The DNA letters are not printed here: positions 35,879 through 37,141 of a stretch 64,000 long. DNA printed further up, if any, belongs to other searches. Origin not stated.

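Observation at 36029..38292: Uncharacterised two-gene redox module: Cys-rich PyrK-like Fe-S flavoprotein plus GidA-like FAD/Fe-S protein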

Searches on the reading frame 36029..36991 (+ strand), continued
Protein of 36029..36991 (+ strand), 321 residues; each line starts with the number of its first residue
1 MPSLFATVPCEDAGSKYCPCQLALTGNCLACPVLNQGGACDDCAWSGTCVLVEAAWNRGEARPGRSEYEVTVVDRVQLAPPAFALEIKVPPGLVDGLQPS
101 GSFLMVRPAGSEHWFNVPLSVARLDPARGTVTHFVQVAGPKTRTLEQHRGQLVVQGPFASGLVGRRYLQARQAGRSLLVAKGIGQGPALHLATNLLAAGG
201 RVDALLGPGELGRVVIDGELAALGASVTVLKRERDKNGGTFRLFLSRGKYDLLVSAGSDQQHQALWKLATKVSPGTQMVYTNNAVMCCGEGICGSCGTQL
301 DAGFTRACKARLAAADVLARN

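Call 76: find_related_loci(query=A2, collection=metagenome_contigs, flank=4000)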
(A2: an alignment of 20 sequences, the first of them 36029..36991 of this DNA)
Query A2 (321 aa) in metagenome_contigs; peptide patterns used: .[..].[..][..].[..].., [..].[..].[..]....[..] (x = any residue, [..] = any of these).
600 stretches matched a pattern (row limit reached: there are more); 267 encode a relative of the query (tblastn E <= 1e-3); the best 80 are kept; 80 distinct loci.
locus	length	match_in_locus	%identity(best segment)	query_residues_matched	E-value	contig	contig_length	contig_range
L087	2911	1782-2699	38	1-309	2e-66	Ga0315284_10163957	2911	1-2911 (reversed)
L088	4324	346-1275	40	7-312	3e-61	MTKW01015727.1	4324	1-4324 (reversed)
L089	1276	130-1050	39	7-312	2e-64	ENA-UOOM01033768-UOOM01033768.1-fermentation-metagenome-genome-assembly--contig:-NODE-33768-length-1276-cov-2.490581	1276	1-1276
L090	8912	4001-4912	41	9-312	8e-61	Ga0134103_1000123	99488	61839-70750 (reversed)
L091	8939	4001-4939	37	10-318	3e-59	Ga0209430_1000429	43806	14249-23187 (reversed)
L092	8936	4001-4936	40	8-320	2e-59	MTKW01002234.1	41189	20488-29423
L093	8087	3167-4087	41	7-312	6e-59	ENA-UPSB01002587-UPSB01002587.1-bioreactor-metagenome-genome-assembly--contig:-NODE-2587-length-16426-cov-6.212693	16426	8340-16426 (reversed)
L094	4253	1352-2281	41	3-312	3e-59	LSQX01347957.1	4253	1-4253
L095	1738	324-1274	34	10-319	2e-60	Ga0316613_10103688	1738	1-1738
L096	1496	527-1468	41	2-312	4e-61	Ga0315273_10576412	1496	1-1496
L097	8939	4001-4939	39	4-312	4e-58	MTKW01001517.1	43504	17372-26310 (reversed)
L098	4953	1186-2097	38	5-309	4e-58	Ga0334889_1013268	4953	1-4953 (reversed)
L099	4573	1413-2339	37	10-311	6e-58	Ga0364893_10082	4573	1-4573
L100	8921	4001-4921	36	10-311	2e-57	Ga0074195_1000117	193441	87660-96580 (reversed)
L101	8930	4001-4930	36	8-311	4e-57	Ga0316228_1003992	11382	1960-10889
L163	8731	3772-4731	26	7-318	2e-41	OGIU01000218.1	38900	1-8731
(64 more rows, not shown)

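Call 81: search_protein_families(library=pfam, proteins=[L163:2175-3527:+, L163:3760-4749:+, L163:4841-6352:-, L163:1470-2069:+], max_evalue=0.001)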
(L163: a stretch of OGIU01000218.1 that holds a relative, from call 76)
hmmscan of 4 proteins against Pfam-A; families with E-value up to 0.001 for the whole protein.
L163:2175-3527:+ (451 aa): 2 families
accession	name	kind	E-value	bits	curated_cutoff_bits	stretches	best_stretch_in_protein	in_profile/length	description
PF13520.12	AA_permease_2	-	1.3e-50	173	27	1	7-408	2-401/427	Amino acid permease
PF00324.27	AA_permease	-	9e-27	94.3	24.6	1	14-378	5-381/470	Amino acid permease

L163:3760-4749:+ (330 aa): 1 family
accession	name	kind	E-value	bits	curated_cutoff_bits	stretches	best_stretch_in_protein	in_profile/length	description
PF08022.18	FAD_binding_8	-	0.00037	21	22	1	74-147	10-83/109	FAD-binding domain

L163:4841-6352:- (504 aa): 3 families
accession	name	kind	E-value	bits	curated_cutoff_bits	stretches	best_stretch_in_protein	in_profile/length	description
PF00239.26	Resolvase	-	2.5e-35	122.1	23.3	1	4-151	1-145/145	Resolvase, N terminal domain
PF07508.19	Recombinase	-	5.7e-09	36.6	21.1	1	180-288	2-96/102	Recombinase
PF13408.12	Zn_ribbon_recom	-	2e-08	34.9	25.3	1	308-364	2-55/58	Recombinase zinc beta ribbon domain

L163:1470-2069:+ (200 aa): 1 family
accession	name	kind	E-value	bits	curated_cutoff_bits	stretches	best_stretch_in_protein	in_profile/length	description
PF00293.34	NUDIX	-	6.5e-14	52.5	21.1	1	57-173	4-119/134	NUDIX domain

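Call 88: search_protein_families(library=ncbifam, proteins=[P0138, P0132], max_evalue=1e-20)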
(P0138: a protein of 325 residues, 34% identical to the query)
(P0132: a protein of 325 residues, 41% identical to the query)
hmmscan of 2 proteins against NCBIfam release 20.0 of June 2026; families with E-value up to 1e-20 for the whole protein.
P0138 (325 aa): 1 family
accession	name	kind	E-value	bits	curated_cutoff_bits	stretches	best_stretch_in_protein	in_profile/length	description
NF004470.0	PRK05802.1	equivalog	6.5e-88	294.9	313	1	1-323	1-324/330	sulfide/dihydroorotate dehydrogenase-like FAD/NAD-binding protein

P0132 (325 aa): 1 family
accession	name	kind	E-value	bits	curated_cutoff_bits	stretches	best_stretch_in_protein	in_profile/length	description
NF004470.0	PRK05802.1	equivalog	6.2e-63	212.8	313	1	10-308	4-304/330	sulfide/dihydroorotate dehydrogenase-like FAD/NAD-binding protein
